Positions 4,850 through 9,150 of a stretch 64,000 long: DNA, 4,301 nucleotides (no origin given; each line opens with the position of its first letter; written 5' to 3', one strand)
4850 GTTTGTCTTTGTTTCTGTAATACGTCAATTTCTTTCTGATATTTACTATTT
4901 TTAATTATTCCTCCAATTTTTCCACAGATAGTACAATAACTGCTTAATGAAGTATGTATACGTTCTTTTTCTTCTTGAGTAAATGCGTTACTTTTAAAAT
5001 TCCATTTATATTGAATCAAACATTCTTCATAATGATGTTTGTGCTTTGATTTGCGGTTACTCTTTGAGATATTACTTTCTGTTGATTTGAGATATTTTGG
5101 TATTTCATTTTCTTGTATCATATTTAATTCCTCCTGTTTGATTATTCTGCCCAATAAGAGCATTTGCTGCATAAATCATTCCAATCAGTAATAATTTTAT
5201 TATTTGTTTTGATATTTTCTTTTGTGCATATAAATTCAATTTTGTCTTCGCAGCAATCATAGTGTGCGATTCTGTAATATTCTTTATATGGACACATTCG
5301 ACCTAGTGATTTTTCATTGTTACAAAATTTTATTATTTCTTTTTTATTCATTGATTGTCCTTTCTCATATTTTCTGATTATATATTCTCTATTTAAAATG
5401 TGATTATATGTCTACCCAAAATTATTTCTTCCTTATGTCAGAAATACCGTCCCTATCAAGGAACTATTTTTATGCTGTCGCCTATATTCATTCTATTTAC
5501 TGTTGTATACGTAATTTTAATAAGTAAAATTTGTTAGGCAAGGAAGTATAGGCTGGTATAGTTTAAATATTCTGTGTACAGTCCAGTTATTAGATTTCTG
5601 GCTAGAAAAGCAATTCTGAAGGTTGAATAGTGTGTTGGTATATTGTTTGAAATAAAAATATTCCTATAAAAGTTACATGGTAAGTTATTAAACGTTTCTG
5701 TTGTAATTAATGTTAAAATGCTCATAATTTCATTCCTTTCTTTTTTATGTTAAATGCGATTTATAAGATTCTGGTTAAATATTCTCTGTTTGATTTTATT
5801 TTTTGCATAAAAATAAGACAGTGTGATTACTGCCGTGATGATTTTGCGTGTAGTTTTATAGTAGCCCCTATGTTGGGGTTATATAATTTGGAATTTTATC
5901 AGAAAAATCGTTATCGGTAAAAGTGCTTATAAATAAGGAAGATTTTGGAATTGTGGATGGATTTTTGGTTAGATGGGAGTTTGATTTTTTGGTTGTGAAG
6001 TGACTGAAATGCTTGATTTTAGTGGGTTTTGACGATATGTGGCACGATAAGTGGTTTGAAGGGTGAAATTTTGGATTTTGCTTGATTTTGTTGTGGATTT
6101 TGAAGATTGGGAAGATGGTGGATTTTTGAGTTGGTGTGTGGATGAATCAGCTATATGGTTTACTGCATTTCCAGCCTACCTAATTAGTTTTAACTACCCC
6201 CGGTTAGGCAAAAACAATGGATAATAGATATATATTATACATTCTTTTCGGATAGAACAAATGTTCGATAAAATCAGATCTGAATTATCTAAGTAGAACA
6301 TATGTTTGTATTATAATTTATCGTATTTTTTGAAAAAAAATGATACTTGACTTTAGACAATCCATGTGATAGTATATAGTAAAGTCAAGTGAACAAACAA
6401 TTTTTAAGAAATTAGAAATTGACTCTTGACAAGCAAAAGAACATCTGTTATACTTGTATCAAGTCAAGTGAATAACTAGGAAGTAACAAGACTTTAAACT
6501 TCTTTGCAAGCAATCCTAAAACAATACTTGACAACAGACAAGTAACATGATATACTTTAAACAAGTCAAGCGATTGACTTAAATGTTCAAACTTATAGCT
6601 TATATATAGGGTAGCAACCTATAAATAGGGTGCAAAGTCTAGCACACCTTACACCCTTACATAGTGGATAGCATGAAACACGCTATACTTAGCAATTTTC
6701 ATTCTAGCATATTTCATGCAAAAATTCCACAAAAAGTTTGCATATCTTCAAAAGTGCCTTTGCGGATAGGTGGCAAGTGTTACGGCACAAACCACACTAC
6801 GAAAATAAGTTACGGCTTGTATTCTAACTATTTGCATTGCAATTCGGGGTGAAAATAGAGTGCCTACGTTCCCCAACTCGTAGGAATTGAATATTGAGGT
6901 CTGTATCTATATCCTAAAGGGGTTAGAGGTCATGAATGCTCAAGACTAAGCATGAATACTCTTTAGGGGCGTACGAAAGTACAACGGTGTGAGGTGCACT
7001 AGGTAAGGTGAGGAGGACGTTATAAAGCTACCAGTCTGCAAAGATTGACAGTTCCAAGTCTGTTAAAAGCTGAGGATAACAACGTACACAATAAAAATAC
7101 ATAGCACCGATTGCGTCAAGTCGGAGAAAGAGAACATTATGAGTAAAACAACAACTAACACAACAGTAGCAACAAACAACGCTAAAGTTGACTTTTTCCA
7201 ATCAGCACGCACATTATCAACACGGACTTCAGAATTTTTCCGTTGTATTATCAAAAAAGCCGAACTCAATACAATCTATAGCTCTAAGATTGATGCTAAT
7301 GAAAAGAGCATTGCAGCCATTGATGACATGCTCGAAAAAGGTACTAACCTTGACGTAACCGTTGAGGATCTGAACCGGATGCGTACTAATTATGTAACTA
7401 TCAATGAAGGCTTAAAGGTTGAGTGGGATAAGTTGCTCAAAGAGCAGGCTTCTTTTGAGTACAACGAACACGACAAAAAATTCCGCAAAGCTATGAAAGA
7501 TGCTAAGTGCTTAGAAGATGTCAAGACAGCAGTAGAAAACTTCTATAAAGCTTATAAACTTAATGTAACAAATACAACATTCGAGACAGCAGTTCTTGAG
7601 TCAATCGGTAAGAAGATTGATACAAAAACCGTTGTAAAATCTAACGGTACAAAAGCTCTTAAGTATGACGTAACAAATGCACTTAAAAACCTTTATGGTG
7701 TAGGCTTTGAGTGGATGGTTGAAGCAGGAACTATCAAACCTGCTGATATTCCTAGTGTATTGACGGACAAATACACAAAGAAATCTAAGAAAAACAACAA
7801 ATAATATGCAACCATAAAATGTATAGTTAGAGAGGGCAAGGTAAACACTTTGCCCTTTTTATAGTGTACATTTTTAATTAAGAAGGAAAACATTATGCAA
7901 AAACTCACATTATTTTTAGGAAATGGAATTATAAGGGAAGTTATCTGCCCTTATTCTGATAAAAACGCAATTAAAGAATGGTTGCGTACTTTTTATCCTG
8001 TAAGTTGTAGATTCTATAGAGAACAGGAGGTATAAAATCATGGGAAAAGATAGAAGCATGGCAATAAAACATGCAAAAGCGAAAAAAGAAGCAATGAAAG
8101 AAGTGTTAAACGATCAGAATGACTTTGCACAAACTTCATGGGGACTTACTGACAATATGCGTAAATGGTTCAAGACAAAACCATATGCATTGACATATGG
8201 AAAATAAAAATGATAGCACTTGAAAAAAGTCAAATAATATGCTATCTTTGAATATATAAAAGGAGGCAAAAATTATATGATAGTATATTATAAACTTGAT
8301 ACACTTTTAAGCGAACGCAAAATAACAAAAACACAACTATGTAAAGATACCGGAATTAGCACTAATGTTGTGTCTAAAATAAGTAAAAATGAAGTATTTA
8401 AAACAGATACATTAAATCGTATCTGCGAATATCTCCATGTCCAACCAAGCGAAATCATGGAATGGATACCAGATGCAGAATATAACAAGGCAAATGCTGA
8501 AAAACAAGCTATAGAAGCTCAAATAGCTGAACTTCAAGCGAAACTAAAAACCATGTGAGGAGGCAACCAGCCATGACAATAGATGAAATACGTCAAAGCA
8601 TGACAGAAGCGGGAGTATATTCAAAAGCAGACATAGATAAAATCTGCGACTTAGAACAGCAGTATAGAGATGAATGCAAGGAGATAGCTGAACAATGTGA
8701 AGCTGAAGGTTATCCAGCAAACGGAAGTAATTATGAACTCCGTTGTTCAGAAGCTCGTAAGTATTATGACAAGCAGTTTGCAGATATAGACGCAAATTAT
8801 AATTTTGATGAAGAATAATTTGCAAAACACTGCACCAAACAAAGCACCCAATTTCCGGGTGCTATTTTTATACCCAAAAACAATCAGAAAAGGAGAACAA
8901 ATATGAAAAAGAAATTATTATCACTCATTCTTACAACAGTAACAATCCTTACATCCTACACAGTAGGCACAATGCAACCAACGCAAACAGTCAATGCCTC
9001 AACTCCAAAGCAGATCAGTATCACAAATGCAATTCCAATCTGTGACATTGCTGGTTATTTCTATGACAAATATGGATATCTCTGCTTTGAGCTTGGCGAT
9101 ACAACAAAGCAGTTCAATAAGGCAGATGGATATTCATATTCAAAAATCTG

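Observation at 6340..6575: Three tandem near-consensus promoters, each followed by a conserved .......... box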

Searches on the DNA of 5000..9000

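Call 5: search_rna_families(source=window, start=5000, end=9000, threshold=evalue, max_evalue=1)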
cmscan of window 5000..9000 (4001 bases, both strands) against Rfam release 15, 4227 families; matches with E-value up to 1: 1.
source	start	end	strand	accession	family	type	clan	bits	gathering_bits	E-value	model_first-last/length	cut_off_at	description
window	7019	7080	+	RF03160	twister-P1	Gene; ribozyme;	CL00120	48.3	67.2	7.1e-09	1-68/68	no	type-P1 twister ribozyme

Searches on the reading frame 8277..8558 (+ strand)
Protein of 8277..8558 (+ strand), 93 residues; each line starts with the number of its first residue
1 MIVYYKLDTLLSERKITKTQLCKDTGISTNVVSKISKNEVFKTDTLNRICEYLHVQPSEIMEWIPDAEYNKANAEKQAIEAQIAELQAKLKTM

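Call 11: search_protein_families(library=phrogs, proteins=[window:8277-8558:+], max_evalue=0.001)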
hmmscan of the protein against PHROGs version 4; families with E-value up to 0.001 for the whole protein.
window:8277-8558:+ (93 aa): 11 families
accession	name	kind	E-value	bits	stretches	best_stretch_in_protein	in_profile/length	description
phrog_2967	-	transcription regulation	1.7e-08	35.3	1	6-91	14-91/225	transcriptional regulator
phrog_8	-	transcription regulation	2.5e-08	34.8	1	7-71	81-226/346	transcriptional regulator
phrog_3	-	transcription regulation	4.5e-06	27.7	1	1-76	87-163/430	transcriptional repressor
phrog_7241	-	transcription regulation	1.8e-05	25.8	1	11-60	70-120/122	transcriptional regulator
phrog_2538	-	head and packaging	5.9e-05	24.2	0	10-43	13-46/129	terminase small subunit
phrog_2439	-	transcription regulation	0.00013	22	1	7-61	12-67/367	transcriptional regulator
phrog_4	-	transcription regulation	0.00023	21.3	1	6-64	140-195/400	transcriptional repressor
phrog_5823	-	transcription regulation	0.00033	20.9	1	13-61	17-67/404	transcriptional regulator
phrog_18342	-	transcription regulation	0.0004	21.4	1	7-86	23-102/123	transcriptional repressor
phrog_4583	-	transcription regulation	0.00042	21.3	1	9-62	17-71/81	transcriptional repressor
phrog_4441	-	DNA, RNA and nucleotide metabolism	0.00096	20.4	0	19-86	22-89/98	HTH DNA binding protein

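Call 45: search_protein_families(library=pfam, proteins=[window:8277-8558:+], max_evalue=0.01)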
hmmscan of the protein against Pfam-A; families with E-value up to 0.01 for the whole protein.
window:8277-8558:+ (93 aa): 5 families
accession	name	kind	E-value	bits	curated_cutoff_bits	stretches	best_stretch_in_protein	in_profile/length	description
PF13443.12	HTH_26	-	7.5e-20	71.4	22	1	6-66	1-63/63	Cro/C1-type HTH DNA-binding domain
PF12844.13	HTH_19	-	2.2e-05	24.7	30.2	1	5-61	2-59/64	Helix-turn-helix domain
PF01381.28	HTH_3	-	0.00039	20.8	23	1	13-60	7-55/55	Helix-turn-helix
PF03449.20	GreA_GreB_N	-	0.0018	18.9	24.5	1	66-92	42-68/71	Transcription elongation factor, N-terminal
PF06810.17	Phage_scaffold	-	0.0026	18.2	35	1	61-93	28-60/170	Phage capsid assembly scaffolding protein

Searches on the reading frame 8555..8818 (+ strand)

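Call 45: search_protein_families(library=pfam, proteins=[window:8555-8818:+], max_evalue=0.01)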
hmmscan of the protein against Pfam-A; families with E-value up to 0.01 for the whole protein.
window:8555-8818:+ (87 aa): 1 family
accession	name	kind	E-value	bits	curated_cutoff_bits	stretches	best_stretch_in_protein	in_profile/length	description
PF14747.11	DUF4473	-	0.0053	17.7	25.9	1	7-47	2-41/78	Domain of unknown function (DUF4473)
